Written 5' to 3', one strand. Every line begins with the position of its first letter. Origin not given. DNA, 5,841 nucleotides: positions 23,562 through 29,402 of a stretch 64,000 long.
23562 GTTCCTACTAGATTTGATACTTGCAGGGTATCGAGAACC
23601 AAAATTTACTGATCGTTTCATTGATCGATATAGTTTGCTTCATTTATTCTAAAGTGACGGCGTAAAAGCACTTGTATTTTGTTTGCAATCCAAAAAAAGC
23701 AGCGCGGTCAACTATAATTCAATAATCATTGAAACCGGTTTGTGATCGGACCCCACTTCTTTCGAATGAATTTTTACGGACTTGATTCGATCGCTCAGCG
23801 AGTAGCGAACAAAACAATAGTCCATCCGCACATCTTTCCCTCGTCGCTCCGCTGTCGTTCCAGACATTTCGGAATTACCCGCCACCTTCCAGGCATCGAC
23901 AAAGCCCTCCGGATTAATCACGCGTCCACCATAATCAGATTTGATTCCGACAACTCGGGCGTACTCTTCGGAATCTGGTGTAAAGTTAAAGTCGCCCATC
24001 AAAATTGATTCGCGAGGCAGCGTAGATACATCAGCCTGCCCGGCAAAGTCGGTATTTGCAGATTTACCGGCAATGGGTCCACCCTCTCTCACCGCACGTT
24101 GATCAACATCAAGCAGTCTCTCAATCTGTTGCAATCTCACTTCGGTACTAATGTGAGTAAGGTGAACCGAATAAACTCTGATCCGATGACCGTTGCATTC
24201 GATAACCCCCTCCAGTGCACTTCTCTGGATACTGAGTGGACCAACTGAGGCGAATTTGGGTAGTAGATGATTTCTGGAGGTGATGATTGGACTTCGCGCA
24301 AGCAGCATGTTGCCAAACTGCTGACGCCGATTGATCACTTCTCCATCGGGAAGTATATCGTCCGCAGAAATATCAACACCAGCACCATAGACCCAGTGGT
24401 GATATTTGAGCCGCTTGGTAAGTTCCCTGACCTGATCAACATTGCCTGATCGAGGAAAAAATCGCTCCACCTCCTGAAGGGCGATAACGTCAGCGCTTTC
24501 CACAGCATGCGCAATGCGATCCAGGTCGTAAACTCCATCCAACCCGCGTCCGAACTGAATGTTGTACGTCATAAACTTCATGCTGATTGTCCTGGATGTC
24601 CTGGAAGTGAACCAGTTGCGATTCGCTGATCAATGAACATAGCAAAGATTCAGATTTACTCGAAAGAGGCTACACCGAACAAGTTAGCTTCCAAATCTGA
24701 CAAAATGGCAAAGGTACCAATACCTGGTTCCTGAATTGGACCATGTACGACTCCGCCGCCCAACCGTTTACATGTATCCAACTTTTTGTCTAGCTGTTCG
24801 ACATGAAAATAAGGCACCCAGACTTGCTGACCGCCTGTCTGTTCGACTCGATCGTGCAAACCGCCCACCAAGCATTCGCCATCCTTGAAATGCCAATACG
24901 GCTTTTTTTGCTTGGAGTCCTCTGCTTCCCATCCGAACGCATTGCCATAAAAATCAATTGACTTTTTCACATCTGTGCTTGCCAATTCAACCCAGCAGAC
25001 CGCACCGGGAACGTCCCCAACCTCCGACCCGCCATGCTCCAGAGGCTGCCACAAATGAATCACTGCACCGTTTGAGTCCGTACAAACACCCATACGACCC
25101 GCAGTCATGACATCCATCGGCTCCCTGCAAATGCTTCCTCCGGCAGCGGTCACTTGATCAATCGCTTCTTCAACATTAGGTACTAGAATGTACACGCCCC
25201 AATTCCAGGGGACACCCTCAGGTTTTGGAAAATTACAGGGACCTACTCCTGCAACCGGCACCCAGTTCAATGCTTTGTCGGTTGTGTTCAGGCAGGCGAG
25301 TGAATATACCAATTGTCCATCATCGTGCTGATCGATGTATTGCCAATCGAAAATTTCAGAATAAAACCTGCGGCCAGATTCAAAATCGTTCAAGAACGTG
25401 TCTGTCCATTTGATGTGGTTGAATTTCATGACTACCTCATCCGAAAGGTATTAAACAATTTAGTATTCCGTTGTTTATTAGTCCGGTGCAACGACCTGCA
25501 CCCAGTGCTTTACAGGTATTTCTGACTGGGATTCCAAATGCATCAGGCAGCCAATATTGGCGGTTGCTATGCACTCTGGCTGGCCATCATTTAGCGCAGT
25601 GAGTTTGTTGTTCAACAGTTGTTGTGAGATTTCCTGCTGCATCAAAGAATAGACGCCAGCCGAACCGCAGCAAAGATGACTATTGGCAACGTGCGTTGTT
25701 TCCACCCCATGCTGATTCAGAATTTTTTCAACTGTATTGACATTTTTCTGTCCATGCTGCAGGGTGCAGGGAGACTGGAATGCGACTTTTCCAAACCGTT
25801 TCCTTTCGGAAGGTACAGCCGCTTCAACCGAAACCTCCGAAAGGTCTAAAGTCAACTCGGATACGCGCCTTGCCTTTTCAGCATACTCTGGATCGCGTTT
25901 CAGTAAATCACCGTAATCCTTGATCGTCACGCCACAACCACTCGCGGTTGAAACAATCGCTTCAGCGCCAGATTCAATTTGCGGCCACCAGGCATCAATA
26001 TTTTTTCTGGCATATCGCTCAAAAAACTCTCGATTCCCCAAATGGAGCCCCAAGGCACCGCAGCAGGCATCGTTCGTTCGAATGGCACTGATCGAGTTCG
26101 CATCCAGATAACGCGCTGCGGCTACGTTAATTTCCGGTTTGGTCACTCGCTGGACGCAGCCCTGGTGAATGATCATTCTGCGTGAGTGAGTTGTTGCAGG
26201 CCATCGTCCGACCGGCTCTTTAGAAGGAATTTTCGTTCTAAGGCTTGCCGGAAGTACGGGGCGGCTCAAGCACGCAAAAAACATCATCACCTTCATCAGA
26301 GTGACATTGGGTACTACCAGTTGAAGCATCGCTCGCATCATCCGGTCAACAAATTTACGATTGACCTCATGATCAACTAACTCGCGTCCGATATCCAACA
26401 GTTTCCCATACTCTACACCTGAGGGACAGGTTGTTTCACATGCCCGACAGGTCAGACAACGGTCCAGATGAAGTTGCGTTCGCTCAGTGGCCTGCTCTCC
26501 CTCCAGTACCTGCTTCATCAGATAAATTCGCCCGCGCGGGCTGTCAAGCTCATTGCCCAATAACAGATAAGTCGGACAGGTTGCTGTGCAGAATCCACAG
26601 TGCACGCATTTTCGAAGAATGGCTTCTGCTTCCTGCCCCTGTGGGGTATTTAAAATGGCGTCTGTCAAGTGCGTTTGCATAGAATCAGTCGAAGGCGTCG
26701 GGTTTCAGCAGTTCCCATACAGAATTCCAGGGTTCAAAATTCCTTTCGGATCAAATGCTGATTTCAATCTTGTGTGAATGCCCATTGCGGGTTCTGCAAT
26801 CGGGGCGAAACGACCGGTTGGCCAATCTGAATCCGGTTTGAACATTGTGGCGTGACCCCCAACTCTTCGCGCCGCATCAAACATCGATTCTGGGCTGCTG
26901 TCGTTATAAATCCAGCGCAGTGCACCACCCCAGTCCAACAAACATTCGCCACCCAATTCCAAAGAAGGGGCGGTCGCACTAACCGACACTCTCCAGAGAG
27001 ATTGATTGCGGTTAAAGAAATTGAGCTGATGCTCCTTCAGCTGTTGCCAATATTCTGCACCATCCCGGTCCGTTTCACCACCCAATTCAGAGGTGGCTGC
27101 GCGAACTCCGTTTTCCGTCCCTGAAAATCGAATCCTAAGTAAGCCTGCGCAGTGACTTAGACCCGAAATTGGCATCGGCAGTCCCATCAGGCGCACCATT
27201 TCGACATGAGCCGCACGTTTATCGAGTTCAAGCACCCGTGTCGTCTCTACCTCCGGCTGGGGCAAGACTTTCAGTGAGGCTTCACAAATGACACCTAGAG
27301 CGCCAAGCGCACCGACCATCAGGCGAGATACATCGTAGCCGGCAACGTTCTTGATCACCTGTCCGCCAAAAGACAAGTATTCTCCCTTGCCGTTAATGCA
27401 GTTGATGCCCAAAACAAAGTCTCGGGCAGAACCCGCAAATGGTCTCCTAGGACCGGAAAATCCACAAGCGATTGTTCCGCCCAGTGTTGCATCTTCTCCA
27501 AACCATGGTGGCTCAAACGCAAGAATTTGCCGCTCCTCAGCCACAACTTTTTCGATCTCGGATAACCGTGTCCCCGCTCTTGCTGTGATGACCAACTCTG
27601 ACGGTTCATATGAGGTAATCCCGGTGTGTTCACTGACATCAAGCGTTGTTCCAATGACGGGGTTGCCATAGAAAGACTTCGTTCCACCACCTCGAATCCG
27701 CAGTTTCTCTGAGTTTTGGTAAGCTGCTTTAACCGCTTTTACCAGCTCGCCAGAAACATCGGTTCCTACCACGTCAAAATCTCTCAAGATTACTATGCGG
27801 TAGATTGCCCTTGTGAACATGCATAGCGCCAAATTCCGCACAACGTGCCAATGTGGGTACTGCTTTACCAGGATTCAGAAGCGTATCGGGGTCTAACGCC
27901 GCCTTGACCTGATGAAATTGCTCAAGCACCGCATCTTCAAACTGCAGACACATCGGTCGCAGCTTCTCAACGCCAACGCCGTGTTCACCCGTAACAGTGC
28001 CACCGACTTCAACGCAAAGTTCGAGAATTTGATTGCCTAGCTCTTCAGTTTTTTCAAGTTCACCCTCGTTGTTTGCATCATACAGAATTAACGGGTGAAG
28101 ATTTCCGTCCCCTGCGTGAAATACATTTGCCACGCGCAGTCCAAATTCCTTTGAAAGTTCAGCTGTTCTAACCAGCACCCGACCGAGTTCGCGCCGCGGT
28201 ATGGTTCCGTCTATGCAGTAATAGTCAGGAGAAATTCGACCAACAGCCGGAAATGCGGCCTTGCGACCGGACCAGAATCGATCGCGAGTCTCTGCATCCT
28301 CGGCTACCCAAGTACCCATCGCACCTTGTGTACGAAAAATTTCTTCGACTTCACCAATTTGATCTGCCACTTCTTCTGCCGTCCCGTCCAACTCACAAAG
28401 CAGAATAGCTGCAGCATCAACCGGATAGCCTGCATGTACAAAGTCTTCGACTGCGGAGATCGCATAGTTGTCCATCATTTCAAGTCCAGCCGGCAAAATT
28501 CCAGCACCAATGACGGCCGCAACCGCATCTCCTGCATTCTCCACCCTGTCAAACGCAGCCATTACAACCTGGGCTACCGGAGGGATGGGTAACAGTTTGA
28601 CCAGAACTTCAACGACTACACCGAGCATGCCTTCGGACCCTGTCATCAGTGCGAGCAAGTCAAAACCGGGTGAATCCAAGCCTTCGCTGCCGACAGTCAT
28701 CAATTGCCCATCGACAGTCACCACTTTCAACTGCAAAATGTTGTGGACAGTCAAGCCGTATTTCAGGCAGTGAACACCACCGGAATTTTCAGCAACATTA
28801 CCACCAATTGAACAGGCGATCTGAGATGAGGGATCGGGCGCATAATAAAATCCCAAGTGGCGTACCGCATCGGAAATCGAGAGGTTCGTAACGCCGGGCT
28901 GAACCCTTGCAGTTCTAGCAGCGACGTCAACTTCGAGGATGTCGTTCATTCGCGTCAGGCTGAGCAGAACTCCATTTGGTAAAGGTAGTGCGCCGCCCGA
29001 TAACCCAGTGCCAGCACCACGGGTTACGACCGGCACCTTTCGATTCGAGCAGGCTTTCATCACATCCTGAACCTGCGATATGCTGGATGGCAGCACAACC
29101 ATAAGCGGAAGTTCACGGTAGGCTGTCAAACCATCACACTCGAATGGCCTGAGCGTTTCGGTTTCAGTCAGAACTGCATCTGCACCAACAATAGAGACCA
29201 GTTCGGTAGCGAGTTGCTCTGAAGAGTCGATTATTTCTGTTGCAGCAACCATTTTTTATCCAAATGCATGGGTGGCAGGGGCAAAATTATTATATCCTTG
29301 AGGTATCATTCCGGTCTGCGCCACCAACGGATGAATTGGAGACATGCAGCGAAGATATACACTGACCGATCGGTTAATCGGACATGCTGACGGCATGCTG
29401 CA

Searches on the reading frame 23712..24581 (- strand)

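Call 8: search_protein_families(library=pfam, proteins=[window:23712-24581:-], max_evalue=0.0001)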
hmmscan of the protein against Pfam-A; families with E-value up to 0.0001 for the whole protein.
window:23712-24581:- (289 aa): 2 families
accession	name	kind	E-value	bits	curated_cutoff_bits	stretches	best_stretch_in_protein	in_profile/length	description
PF03372.29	Exo_endo_phos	-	4e-16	59.9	24.5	1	4-280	1-225/225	Endonuclease/Exonuclease/phosphatase family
PF23226.1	Exo_endo_phos_PGAP2IP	-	3.6e-05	23.6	27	0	5-144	8-128/239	PGAP2IP, C-terminal nuclease-like domain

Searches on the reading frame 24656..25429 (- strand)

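Call 8: search_protein_families(library=pfam, proteins=[window:24656-25429:-], max_evalue=0.0001)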
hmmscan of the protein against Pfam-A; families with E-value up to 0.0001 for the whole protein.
window:24656-25429:- (257 aa): 2 families
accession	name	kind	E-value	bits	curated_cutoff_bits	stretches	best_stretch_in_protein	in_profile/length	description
PF00903.31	Glyoxalase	-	1.7e-16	61.1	20.6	2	6-125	2-120/121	Glyoxalase/Bleomycin resistance protein/Dioxygenase superfamily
PF18029.7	Glyoxalase_6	-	1.7e-08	35.5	23.6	0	147-253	2-105/106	Glyoxalase-like domain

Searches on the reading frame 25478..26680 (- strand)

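Call 8: search_protein_families(library=pfam, proteins=[window:25478-26680:-], max_evalue=0.0001)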
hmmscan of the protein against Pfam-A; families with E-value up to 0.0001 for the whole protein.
window:25478-26680:- (400 aa): 12 families
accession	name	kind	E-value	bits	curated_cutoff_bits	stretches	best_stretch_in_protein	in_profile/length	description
PF02754.22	CCG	-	1.4e-27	96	20.6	2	299-382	1-84/85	Cysteine-rich domain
PF13183.11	Fer4_8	-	8.8e-13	49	27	1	22-89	2-68/68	4Fe-4S dicluster domain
PF12838.12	Fer4_7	-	1.1e-11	45.5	27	1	24-89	1-52/52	4Fe-4S dicluster domain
PF13534.11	Fer4_17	-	1.9e-11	44.7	22.2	1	24-89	1-60/61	4Fe-4S dicluster domain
PF13237.11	Fer4_10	-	1.4e-08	35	25.5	1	22-86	6-53/53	4Fe-4S dicluster domain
PF13484.11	Fer4_16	-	4.5e-08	34.2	30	1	24-87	1-65/66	4Fe-4S double cluster binding domain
PF12837.12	Fer4_6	-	3.2e-07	30.4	25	0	24-38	8-22/24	4Fe-4S binding domain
PF00037.32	Fer4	-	1.8e-06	27.9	21.1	0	24-37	7-20/24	4Fe-4S binding domain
PF12797.12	Fer4_2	-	5.5e-06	26.4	24.5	0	23-37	8-22/22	4Fe-4S binding domain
PF12800.12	Fer4_4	-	1.2e-05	25.6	24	0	73-88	2-17/17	4Fe-4S binding domain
PF13187.11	Fer4_9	-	1.3e-05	25.6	27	0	24-88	1-50/52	4Fe-4S dicluster domain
PF14697.11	Fer4_21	-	5.2e-05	23.7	35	0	7-37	24-53/59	4Fe-4S dicluster domain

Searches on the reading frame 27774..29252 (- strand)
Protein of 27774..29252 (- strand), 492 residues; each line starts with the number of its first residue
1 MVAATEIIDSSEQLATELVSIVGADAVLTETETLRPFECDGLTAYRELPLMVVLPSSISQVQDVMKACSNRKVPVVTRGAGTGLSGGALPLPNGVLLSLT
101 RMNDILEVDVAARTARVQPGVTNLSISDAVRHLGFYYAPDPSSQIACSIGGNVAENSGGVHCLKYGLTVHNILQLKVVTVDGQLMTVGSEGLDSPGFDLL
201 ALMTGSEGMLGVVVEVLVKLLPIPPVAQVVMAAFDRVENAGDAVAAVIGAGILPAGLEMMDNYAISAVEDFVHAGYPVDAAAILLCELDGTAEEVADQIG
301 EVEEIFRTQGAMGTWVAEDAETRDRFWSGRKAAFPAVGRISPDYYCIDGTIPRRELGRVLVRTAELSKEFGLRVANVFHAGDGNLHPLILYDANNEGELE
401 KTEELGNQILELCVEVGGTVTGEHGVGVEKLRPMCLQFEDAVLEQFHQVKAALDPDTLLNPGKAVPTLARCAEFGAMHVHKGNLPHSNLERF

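Call 8: search_protein_families(library=pfam, proteins=[window:27774-29252:-], max_evalue=0.0001)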
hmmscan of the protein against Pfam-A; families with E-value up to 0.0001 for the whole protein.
window:27774-29252:- (492 aa): 2 families
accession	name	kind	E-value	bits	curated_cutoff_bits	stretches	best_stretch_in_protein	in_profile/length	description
PF02913.24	FAD-oxidase_C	-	1.6e-65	221.7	21.2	1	224-463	2-247/248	FAD linked oxidases, C-terminal domain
PF01565.28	FAD_binding_4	-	4.9e-39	133.6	26.4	1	49-187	1-138/139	FAD binding domain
